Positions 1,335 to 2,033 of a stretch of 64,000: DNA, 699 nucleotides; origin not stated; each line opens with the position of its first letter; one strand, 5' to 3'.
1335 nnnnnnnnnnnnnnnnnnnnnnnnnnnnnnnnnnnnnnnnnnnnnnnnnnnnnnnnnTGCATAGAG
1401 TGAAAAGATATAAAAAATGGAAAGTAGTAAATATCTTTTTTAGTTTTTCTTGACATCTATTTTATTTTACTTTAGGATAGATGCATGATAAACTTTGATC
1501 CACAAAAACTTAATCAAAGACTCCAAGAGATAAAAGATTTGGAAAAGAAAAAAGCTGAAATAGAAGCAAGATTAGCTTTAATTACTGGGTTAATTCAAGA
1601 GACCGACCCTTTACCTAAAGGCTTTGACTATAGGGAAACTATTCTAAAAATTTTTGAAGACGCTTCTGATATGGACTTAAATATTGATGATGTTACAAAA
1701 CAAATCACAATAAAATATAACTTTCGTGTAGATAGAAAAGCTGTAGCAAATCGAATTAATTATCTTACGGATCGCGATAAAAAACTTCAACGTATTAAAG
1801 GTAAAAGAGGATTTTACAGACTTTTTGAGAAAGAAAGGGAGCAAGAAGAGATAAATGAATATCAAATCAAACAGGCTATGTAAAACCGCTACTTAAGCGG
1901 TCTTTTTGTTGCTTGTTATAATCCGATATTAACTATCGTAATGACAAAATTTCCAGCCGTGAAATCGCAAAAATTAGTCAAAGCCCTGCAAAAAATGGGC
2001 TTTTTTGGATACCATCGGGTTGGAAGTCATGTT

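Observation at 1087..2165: HicB and HicA at a tRNA-Gly are split by an AT-rich ORF with its own promoter and terminator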

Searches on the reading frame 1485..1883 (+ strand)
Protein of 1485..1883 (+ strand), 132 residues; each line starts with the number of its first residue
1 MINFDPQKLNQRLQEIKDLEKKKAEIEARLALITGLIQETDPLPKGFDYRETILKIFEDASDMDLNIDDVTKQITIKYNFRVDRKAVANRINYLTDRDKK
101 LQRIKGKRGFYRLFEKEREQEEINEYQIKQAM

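Call 7: search_protein_families(library=pfam, proteins=[window:1485-1883:+], max_evalue=1)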
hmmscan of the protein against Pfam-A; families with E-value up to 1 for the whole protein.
window:1485-1883:+ (132 aa): 0 families

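Call 9: search_protein_families(library=phrogs, proteins=[window:1485-1883:+], max_evalue=1)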
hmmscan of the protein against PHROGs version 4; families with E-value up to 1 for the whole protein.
window:1485-1883:+ (132 aa): 1 family
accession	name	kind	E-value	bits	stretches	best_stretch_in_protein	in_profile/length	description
phrog_11702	-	unknown function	0.86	10.7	1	51-74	8-31/49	-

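Call 10: search_protein_families(library=ncbifam, proteins=[window:1485-1883:+], max_evalue=1)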
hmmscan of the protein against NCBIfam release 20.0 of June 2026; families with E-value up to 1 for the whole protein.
window:1485-1883:+ (132 aa): 0 families

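Call 11: search_protein_families(library=padloc, proteins=[window:1485-1883:+], max_evalue=1)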
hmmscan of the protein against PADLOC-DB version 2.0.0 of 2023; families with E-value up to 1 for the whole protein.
window:1485-1883:+ (132 aa): 1 family
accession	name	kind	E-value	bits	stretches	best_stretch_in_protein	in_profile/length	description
PDLC00111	GajB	-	0.0048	13.6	1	55-131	241-322/625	UrvD helicase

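Call 12: find_homologous_proteins(query=window:1485-1883:+, max_evalue=0.01)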
Query window:1485-1883:+ (132 aa): 4 proteins with E <= 0.01 among 24 candidates.
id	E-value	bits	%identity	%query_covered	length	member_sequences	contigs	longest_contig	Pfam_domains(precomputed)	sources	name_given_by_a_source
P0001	1.5e-76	272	99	100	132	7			-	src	-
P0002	2.7e-38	149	61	86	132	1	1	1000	-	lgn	-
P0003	4.3e-23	100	47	83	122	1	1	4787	-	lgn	-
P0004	1.9e-18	85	44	83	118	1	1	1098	-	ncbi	-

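Call 14: find_encoding_contigs(protein=P0003, flank=5000)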
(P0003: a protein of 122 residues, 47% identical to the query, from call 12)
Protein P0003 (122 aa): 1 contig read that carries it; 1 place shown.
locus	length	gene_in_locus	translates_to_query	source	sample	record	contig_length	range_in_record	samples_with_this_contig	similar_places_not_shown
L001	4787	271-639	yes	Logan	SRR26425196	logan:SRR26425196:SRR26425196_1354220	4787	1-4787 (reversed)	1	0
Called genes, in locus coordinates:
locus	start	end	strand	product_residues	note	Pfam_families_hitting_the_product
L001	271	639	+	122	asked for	-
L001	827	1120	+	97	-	-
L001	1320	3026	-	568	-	PF00239:Resolvase, PF07508:Recombinase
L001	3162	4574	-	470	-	-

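Call 15: find_encoding_contigs(protein=P0001, flank=5000)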
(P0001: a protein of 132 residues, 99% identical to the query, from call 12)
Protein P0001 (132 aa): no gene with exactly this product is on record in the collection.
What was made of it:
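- Tried and rejected: An exact look-up of cluster representative P0001 found nothing (call 15).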

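Call 17: find_encoding_contigs(protein=P0004, flank=5000)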
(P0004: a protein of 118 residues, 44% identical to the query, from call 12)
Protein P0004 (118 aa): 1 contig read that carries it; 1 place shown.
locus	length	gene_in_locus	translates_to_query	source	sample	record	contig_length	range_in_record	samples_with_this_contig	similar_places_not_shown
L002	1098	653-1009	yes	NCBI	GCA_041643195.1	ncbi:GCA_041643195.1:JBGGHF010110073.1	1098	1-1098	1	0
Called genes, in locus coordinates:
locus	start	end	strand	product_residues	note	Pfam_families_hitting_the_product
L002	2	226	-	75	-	?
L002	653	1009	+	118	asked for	-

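Call 18: find_encoding_contigs(protein=P0002, flank=5000)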
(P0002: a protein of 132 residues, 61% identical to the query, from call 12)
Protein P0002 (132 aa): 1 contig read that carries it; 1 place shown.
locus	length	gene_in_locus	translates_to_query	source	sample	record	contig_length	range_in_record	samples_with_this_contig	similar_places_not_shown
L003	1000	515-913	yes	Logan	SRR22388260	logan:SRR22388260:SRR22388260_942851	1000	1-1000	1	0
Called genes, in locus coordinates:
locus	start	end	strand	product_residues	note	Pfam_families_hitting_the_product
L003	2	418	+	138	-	?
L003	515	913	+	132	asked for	-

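Call 27: predict_structure(alignment_id=A1)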
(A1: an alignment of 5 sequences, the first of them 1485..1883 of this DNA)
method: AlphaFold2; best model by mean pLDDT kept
length: 132 residues; sequences in the alignment: 5
mean_pLDDT: 82.8   pTM: 0.58
mean pLDDT of the five models: 82.8, 81.5, 81.3, 80.7, 80.6
residues with pLDDT >= 90: 68; 70-90: 35; 50-70: 20; < 50: 9
segments of 3 or more residues with pLDDT < 50: 120-122, 125-127
pLDDT, mean of each block of 10 residues (from residue 1): 74 92 89 65 83 95 93 89 93 94 92 73 50 50
secondary structure, 60 per line:
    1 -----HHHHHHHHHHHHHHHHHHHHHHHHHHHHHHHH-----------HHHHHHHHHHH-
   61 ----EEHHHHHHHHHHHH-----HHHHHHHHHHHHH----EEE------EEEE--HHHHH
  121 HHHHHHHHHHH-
elements in order: H6-37 H49-59 H67-78 H84-96 E101-103 E110-113 H116-131
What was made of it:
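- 1485..1883 (+): Middle gene, 132 aa. The model shows an N-terminal long helix (6-37), a conserved P-x-P-x-GFDY linker, a canonical winged helix (49-113) and a C-terminal helix. It belongs to an uncharacterised family. AF2 pLDDT 82.8 (call 27).
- On Winged-helix (wHTH) DNA-binding proteins: The AF2 model has helices at 49-59, 67-78 and 84-96 and strands at 101-103 and 110-113, with pLDDT around 90 in this region (call 27).
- On HARE-HTH domain (PF05066 / PROSITE HTH HARE-type): The model shows no extra helix (call 27).
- The fold prediction is confident from only five sequences (call 27).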

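Call 30: search_protein_representatives(alignment_id=A1)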
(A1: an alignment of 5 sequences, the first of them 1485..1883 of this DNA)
Query: 5 sequences, 132 profile positions. Proteins with E-value up to 0.001 (for the whole library): 61; up to 1e-10: 31; up to 1e-30: 7. The best 61 are listed.
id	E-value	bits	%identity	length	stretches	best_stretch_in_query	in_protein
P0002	6.1e-62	223.8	-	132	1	1-132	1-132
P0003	4.6e-53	195.0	-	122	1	1-116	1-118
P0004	3.3e-48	179.3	-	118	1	4-114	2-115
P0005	1.0e-41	158.3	-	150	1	1-126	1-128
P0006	5.8e-33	130.0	-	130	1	4-117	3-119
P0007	3.9e-32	127.3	-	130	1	6-122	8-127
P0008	1.4e-31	125.5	-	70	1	63-132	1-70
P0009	3.4e-28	114.6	-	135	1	1-124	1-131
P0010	2.6e-27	111.7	-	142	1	7-118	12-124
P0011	7.0e-27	110.4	-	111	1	6-114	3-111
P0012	8.2e-24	100.4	-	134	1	1-120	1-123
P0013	5.8e-23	97.7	-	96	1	32-115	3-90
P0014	1.5e-22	96.3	-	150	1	1-119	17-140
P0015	1.7e-22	96.2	-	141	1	7-120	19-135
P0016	3.5e-22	95.2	-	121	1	10-119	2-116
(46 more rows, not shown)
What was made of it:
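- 1485..1883 (+): The family has 61 representative proteins at E<=1e-3 among 1.84 billion (call 30).
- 61 representative proteins match at E<=1e-3 (call 30).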

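Call 32: fold_search(model_id=the predicted structure, library=pdb)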
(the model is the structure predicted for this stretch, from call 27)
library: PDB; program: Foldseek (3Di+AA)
matches with E <= 10: 872; with E <= 0.001: 0
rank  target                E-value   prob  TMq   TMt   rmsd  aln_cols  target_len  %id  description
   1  5nhk_B                1.6e-03  1.00  0.44  0.44   6.4        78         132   26  Structure of Ferric uptake regulator from francisella tularensis with Iron (released 2018-05-16)
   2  5nhk_A                3.9e-03  1.00  0.44  0.45   6.4        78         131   26  Structure of Ferric uptake regulator from francisella tularensis with Iron (released 2018-05-16)
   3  5nbc_B                5.4e-03  1.00  0.45  0.46   3.5        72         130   25  Structure of Prokaryotic Transcription Factors (released 2018-05-16)
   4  9xzk_C                6.5e-03  1.00  0.41  0.12  12.1       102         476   13  Cryo-EM structure of F-box helicase 1 (FBH1) bound to an SCF ubiquitin ligase complex and a 3-way DNA fork (head struc (released 2026-01-28)
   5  3rtr_C                7.4e-03  1.00  0.40  0.18  13.0       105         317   15  A RING E3-substrate complex poised for ubiquitin-like protein transfer: structural insights into cullin-RING ligases (released 2011-07-20)
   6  9xzj_C                9.0e-03  1.00  0.41  0.08  12.1       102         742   13  Cryo-EM structure of F-box helicase 1 (FBH1) bound to an SCF ubiquitin ligase complex and a 3-way DNA fork (consensus  (released 2026-01-28)
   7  5nbc_A                9.7e-03  1.00  0.44  0.45   5.0        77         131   26  Structure of Prokaryotic Transcription Factors (released 2018-05-16)
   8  3rtr_A                9.7e-03  1.00  0.41  0.16  11.9       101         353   13  A RING E3-substrate complex poised for ubiquitin-like protein transfer: structural insights into cullin-RING ligases (released 2011-07-20)
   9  2e1n_B                1.0e-02  0.99  0.40  0.46   6.5        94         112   14  Crystal structure of the Cyanobacterium circadian clock modifier Pex (released 2006-11-28)
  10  2rdp                  1.1e-02  0.99  0.39  0.37  14.9       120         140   18  The structure of a MarR family protein from Bacillus stearothermophilus (released 2007-11-13)
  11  4p5o_A                1.5e-02  1.00  0.41  0.18  11.5       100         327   13  Structure of an RBX1-UBC12~NEDD8-CUL1-DCN1 complex: a RING-E3-E2~ubiquitin-like protein-substrate intermediate trapped (released 2014-07-02)
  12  5nbc_C                1.6e-02  1.00  0.44  0.47   3.8        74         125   23  Structure of Prokaryotic Transcription Factors (released 2018-05-16)
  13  1iuy_MODEL_1_A        1.6e-02  1.00  0.41  0.57  11.2        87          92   21  Solution structure of the cullin-3 homologue (released 2003-10-07)
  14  1ldj_A                1.6e-02  1.00  0.40  0.08  13.0       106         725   15  Structure of the Cul1-Rbx1-Skp1-F boxSkp2 SCF Ubiquitin Ligase Complex (released 2002-05-08)
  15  3rtr_G                1.7e-02  1.00  0.41  0.16  13.3       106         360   15  A RING E3-substrate complex poised for ubiquitin-like protein transfer: structural insights into cullin-RING ligases (released 2011-07-20)
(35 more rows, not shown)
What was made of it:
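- Closest known: Xenogeneic-silencer or nucleoid-associated architecture. Same: The Rok DNA-binding domain is a winged helix and appears among the Foldseek matches (rank 42, call 32).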

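Call 35: search_protein_families(library=pfam, alignment_id=A2, max_evalue=0.1)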
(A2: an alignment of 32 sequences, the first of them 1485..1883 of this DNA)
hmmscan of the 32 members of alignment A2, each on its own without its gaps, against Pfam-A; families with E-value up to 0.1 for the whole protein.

A. member 1, window:1485-1883:+ (132 aa): 0 families

B. families by the number of members that match (of 32 scanned): 58 families (the first 25 are shown)
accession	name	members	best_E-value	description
PF14420.11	Clr5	2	0.014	Clr5 domain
PF22797.1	SlpA_D2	2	0.017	SlpA domain II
PF19111.5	DUF5798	2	0.025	Family of unknown function (DUF5798)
PF00250.24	Forkhead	2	0.031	Forkhead domain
PF24615.2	Spectrin_Anc-1_2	1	0.0017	Nuclear anchorage protein 1, spectrin repeat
PF16679.11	CDT1_C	1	0.0018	DNA replication factor Cdt1 C-terminal domain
PF19172.5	DUF5854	1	0.0044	Family of unknown function (DUF5854)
PF25450.1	Rab11-FIP3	1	0.0073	Rab11-FIP3-like domain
PF25504.1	HEAT_5MP1_2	1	0.0083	5MP1/2 HEAT domain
PF22814.2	WelO5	1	0.01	Carrier-protein-independent halogenase WelO5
PF16515.11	HIP1_clath_bdg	1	0.011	Clathrin-binding domain of Huntingtin-interacting protein 1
PF07544.18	Med9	1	0.012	RNA polymerase II transcription mediator complex subunit 9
PF05563.18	SpvD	1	0.014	Salmonella plasmid virulence protein SpvD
PF04433.23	SWIRM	1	0.018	SWIRM domain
PF05066.19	HARE-HTH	1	0.02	HB1, ASXL, restriction endonuclease HTH domain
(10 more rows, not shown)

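Call 37: find_related_loci(query=A3, collection=metagenome_contigs, flank=6000)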
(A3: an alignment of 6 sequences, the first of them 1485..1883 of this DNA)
Query A3 (132 aa) in metagenome_contigs; peptide patterns used: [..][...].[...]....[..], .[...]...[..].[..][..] (x = any residue, [..] = any of these).
164 stretches matched a pattern; 5 encode a relative of the query (tblastn E <= 1e-3); 5 distinct loci.
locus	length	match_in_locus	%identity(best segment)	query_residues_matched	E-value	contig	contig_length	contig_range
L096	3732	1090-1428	44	1-113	4e-34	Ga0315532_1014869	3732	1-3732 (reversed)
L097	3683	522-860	44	1-113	4e-34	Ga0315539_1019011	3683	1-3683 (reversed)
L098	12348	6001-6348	38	7-121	1e-20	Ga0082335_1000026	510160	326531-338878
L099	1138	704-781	54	27-52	1e-5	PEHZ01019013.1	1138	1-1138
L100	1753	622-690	61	28-50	2e-5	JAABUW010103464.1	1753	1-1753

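Call 38: find_related_loci(query=A3, collection=viral_contigs, flank=6000)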
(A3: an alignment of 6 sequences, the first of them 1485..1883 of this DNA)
Query A3 (132 aa) in viral_contigs; peptide patterns used: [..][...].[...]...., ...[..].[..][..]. (x = any residue, [..] = any of these).
29 stretches matched a pattern, but none encodes a relative of the query by tblastn (E <= 1e-3).
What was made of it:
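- Tried and rejected: The narrower alignment A3 gave only three usable metagenome loci and none in IMG/VR (calls 37, 38).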

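Call 59: search_protein_families(library=pfam, proteins=[L003:80-418:+, L001:827-1120:+, L001:3162-4574:-, L098:3571-5262:-, L098:1266-3581:-, L096:2025-2873:-, L096:217-582:-, L096:663-1043:-, L098:6948-7901:-], max_evalue=0.01)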
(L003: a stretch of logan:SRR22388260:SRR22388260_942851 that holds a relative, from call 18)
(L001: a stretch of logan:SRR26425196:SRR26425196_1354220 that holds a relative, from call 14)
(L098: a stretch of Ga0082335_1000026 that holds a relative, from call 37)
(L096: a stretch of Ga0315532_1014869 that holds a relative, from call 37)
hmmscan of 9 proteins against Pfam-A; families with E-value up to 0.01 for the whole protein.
L003:80-418:+ (112 aa): 0 families

L001:827-1120:+ (97 aa): 0 families

L001:3162-4574:- (470 aa): 1 family
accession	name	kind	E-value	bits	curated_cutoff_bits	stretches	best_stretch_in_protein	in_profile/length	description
PF12307.13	DUF3631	-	0.00096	19.8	24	1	288-454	16-171/182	Protein of unknown function (DUF3631)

L098:3571-5262:- (563 aa): 3 families
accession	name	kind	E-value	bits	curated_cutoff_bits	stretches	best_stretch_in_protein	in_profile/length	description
PF01555.25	N6_N4_Mtase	-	1e-30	107.8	26.7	1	91-398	1-205/221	DNA methylase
PF03602.21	Cons_hypoth95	-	0.00094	19.3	24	0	76-105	100-128/182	Conserved hypothetical protein 95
PF02086.21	MethyltransfD12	-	0.0018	18.5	22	1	54-115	143-203/253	D12 class N6 adenine-specific DNA methyltransferase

L098:1266-3581:- (771 aa): 3 families
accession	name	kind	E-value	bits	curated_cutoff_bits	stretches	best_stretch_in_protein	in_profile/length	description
PF04851.21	ResIII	-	1.2e-20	74.5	22.5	1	3-192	2-163/164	Type III restriction enzyme, res subunit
PF18766.7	SWI2_SNF2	-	3.1e-09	37.3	26.7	1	8-193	1-157/221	SWI2/SNF2 ATPase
PF00270.35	DEAD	-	7e-07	29.6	26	1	30-191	14-160/167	DEAD/DEAH box helicase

L096:2025-2873:- (282 aa): 2 families
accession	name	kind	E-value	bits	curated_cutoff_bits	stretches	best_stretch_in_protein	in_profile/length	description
PF12762.13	DDE_Tnp_IS1595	-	1.9e-46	158.3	27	1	128-266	3-153/153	ISXO2-like transposase domain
PF12760.12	Zn_ribbon_IS1595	-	1.8e-08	34.7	25.4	1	13-60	1-46/46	Transposase zinc-ribbon domain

L096:217-582:- (121 aa): 2 families
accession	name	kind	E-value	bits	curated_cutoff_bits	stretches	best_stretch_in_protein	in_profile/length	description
PF12643.12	MazG-like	-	6.3e-18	65.2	27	1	37-121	1-85/85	MazG-like family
PF03819.22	MazG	-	0.00018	22.2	22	1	31-107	2-71/74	MazG nucleotide pyrophosphohydrolase domain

L096:663-1043:- (126 aa): 0 families

L098:6948-7901:- (317 aa): 6 families
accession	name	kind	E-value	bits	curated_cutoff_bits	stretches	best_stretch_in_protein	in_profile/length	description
PF01078.27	Mg_chelatase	-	5.7e-46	157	20.3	1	198-311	1-115/207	Magnesium chelatase, subunit ChlI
PF13541.12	ChlI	-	7.3e-39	132.8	27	1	21-145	1-121/121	Subunit ChlI of Mg-chelatase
PF05362.19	Lon_C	-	0.00018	21.6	21.1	1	12-166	36-198/205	Lon protease (S16) C-terminal proteolytic domain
PF00004.35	AAA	-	0.00019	22.3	21.2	1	223-243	2-22/131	ATPase family associated with various cellular activities (AAA)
PF00005.33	ABC_tran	-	0.0025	18.8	25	1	217-257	9-49/137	ABC transporter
PF05970.20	PIF1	-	0.0065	16.5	25.9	1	216-277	19-79/223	PIF1-like helicase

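Call 77: search_dna_similar(query=window:1485-1883:+, collection=phages, mode=protein, max_evalue=0.01)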
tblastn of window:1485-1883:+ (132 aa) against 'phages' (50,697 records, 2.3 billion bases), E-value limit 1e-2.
No match.

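Call 78: search_dna_similar(query=window:1485-1883:+, collection=plasmids, mode=protein, max_evalue=0.01)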
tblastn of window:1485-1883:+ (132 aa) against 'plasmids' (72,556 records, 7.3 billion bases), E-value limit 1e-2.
No match.
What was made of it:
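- On Transposable or miniature mobile elements: It has no match in IMG/VR, the phage collection or the plasmid collection (calls 38, 77, 78).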

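Call 80: search_solved_structures(query=A2, max_evalue=1)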
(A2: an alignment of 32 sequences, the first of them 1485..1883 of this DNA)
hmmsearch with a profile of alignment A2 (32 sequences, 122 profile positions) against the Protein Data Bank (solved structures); distinct sequences matched with E-value up to 1: 44.
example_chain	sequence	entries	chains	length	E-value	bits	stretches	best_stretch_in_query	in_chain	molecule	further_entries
7wbn_A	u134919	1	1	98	0.0023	21.3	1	5-47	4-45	RevCC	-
2yny_A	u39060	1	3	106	0.015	18.7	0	3-36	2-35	GENERAL CONTROL PROTEIN GCN4, PUTATIVE INNER MEMBRANE PROTEIN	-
2yo2_A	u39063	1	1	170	0.023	18.1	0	3-36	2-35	GENERAL CONTROL PROTEIN GCN4, PUTATIVE INNER MEMBRANE PROTEIN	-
6u0m_4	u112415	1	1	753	0.075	16.4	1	50-103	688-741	DNA replication licensing factor MCM4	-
4jq5_A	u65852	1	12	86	0.076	16.4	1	16-80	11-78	Nucleoporin p58/p45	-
4jo9_B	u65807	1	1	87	0.079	16.3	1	16-80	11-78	Nucleoporin p58/p45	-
5u8s_4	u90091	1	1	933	0.084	16.2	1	50-104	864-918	DNA replication licensing factor MCM4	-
4jo7_E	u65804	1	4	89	0.085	16.2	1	16-80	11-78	Nucleoporin p58/p45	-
28vy_4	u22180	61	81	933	0.087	16.2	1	50-104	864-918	DNA replication licensing factor MCM4 | Minichromosome Maintenance 4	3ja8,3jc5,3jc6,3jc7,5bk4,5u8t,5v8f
3wpr_A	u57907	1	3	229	0.088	16.2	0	3-39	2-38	Trimeric autotransporter adhesin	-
2osz_A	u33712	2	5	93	0.09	16.1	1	16-80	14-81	Nucleoporin p58/p45 | Nucleoporin Nup58/Nup45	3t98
3zmf_A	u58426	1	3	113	0.09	16.1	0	3-32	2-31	GENERAL CONTROL PROTEIN GCN4, PUTATIVE INNER MEMBRANE PROTEIN, GENERAL CONTROL PROTEIN GCN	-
7upq_B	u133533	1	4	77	0.096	16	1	9-72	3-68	DHT03 protein B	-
4if5_A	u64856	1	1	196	0.11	15.8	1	29-89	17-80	Alpha-tubulin N-acetyltransferase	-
6jlh_A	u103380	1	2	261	0.11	15.8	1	29-82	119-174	Secretagogin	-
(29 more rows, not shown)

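Call 86: list_cluster_members(proteins=[window:1485-1883:+, P0004, P0005, P0006, P0007, P0009, P0010, P0011, P0012, P0014])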
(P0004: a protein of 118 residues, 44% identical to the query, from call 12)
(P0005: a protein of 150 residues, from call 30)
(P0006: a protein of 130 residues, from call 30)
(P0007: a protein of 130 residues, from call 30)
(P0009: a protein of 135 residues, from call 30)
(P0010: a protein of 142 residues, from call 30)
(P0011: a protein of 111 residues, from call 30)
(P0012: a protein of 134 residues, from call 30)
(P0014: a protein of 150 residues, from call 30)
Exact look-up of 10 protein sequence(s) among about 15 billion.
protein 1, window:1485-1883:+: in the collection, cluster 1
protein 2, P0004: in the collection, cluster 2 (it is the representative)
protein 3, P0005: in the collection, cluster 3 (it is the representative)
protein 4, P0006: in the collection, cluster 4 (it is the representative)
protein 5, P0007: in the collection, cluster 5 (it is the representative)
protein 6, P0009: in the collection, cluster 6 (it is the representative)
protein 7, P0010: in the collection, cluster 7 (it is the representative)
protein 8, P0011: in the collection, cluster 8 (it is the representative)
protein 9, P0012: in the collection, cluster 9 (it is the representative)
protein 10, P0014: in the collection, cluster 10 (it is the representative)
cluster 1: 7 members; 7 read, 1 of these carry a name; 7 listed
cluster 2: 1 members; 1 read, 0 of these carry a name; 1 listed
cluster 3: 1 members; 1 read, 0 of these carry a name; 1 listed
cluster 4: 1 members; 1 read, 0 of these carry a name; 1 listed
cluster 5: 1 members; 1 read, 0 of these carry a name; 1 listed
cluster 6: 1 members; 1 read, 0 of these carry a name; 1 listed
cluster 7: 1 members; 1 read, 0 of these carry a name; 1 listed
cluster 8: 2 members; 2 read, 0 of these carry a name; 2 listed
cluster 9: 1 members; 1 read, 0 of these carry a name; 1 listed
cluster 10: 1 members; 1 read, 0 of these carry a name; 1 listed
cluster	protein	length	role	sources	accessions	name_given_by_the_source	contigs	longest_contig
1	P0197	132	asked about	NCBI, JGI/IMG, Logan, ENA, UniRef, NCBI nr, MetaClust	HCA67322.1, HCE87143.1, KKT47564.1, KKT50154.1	MAG: hypothetical protein A2249_00575 [Candidatus Jacksonbacteria bacterium ... | HTH HARE-type domain-containing protein n=1 Tax=Candidatus Jacksonbacteria bacterium ... | MAG: hypothetical protein UW39_C0008G0012 [Parcubacteria group bacterium ...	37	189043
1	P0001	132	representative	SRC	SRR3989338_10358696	-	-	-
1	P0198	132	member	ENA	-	-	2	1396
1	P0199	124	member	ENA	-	-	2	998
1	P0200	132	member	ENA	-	-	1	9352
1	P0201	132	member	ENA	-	-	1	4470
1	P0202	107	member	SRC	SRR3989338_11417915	-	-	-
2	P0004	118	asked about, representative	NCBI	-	-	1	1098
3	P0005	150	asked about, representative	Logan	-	-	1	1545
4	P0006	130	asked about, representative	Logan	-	-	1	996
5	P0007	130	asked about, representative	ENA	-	-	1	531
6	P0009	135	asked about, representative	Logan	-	-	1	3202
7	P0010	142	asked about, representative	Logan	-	-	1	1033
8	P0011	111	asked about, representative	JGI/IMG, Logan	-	-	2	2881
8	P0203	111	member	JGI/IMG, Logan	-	-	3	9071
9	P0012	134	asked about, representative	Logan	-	-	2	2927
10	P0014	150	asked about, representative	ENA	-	-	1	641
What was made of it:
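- On HARE-HTH domain (PF05066 / PROSITE HTH HARE-type): UniRef names the protein 'HTH HARE-type domain-containing' (call 86).
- Closest known: Winged-helix DNA-binding proteins. Same: UniRef labels the protein 'HTH HARE-type domain-containing protein' (call 86).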
